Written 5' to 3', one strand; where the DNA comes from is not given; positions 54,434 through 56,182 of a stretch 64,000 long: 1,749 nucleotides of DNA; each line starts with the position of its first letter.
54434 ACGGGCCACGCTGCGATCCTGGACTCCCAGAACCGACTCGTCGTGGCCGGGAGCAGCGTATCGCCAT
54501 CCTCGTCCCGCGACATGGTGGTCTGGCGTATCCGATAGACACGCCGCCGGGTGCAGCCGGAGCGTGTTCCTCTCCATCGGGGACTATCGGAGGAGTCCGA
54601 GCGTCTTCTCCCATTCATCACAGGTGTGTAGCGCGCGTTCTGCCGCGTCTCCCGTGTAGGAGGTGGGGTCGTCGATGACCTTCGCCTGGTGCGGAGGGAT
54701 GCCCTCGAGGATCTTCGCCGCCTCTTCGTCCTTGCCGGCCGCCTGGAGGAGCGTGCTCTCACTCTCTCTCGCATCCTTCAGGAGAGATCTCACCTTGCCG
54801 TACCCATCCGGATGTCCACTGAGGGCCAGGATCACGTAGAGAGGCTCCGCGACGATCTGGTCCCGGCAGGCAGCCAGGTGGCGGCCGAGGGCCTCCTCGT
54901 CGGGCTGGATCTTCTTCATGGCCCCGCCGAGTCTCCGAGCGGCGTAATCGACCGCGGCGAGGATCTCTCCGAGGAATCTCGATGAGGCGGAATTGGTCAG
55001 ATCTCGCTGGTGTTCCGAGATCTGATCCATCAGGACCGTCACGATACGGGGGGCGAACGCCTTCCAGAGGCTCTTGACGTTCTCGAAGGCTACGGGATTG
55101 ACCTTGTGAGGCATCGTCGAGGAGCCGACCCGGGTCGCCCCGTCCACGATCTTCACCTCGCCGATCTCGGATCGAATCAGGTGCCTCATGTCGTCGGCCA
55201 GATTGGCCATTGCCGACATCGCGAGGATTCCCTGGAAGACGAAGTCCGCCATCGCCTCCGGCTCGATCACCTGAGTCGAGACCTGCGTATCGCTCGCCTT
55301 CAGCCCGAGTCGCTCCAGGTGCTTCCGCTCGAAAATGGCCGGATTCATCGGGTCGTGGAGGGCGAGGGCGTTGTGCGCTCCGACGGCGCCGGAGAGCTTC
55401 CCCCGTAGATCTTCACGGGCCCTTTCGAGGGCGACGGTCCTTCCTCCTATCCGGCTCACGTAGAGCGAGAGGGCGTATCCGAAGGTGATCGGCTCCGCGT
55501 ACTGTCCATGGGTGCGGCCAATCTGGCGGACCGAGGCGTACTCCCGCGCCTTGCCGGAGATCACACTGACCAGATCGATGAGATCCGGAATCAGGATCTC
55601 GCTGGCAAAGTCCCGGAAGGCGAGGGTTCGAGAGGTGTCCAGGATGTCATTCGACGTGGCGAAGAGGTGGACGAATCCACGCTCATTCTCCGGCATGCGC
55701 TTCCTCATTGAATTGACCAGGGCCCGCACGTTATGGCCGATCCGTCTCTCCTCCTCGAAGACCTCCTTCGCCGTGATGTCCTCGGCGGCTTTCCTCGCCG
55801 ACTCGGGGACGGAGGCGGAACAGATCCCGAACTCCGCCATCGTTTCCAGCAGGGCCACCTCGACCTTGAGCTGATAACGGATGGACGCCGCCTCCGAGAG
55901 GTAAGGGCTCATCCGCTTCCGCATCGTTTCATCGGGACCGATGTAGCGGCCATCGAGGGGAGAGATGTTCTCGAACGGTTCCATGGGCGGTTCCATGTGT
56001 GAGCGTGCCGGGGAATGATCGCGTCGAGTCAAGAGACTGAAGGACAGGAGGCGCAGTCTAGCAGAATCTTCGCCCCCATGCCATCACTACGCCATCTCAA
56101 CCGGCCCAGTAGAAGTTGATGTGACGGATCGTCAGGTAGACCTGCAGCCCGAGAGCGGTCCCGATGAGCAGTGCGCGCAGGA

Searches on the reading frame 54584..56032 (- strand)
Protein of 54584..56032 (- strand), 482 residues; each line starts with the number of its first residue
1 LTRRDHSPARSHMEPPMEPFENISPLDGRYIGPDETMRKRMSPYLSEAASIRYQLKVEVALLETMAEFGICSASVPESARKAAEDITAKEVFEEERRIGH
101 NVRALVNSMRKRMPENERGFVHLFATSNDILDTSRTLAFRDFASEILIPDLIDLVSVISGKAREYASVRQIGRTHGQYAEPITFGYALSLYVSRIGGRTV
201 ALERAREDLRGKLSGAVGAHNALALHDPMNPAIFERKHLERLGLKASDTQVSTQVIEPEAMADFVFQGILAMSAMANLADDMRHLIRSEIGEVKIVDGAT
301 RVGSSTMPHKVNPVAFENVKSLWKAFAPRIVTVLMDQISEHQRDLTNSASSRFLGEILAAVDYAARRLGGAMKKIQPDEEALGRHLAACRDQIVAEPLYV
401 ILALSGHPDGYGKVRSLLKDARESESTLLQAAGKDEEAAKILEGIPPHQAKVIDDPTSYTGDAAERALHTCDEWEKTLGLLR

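Call 48: search_protein_families(library=pfam, proteins=[window:54584-56032:-], max_evalue=0.00001)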
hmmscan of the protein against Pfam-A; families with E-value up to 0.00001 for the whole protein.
window:54584-56032:- (482 aa): 2 families
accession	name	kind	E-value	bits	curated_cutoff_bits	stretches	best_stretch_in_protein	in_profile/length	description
PF00206.25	Lyase_1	-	4.5e-43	148.3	27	1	28-320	1-304/312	Lyase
PF08328.16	ASL_C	-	6.4e-14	52.4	35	1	339-431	1-92/115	Adenylosuccinate lyase C-terminal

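Call 49: find_homologous_proteins(query=window:54584-56032:-, max_evalue=1e-50)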
Query window:54584-56032:- (482 aa): 6020 proteins with E <= 1e-50 among 8000 candidates; the best 120 are listed.
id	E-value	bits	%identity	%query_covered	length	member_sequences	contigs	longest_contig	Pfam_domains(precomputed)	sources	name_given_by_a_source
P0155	0.0e+0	1023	100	97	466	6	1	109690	PF08328.17,PF00206.26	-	-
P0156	3.1e-223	760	73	97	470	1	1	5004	PF08328.17,PF00206.26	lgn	-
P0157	3.8e-221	753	74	96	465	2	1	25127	PF08328.17,PF00206.26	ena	-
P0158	4.2e-221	753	74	97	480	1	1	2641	PF08328.17,PF00206.26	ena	-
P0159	2.4e-161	556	55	96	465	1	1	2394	PF08328.17,PF00206.26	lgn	-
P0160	7.4e-156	538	54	97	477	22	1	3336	PF08328.17,PF00206.26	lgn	-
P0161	7.5e-153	528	53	97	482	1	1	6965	PF08328.17,PF00206.26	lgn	-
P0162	2.2e-151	523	54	95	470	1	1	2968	PF08328.17,PF00206.26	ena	-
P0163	6.7e-150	518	53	96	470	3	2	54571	PF08328.17,PF00206.26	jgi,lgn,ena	-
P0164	1.4e-149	517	51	96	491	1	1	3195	PF08328.17,PF00206.26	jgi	-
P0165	2.2e-149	517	54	96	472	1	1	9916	PF08328.17,PF00206.26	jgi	-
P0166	1.6e-147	511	52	97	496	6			PF08328.17,PF00206.26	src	-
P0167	2.4e-147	510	50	97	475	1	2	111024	PF08328.17,PF00206.26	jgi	-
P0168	6.1e-147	509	52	96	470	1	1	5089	PF08328.17,PF00206.26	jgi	jgi:adenylosuccinate lyase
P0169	1.5e-146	507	51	95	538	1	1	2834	PF08328.17,PF00206.26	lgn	-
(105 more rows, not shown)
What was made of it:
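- Tried and rejected: Named relatives at about 50% identity come from several phyla (call 49), so the organism stays unassigned.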
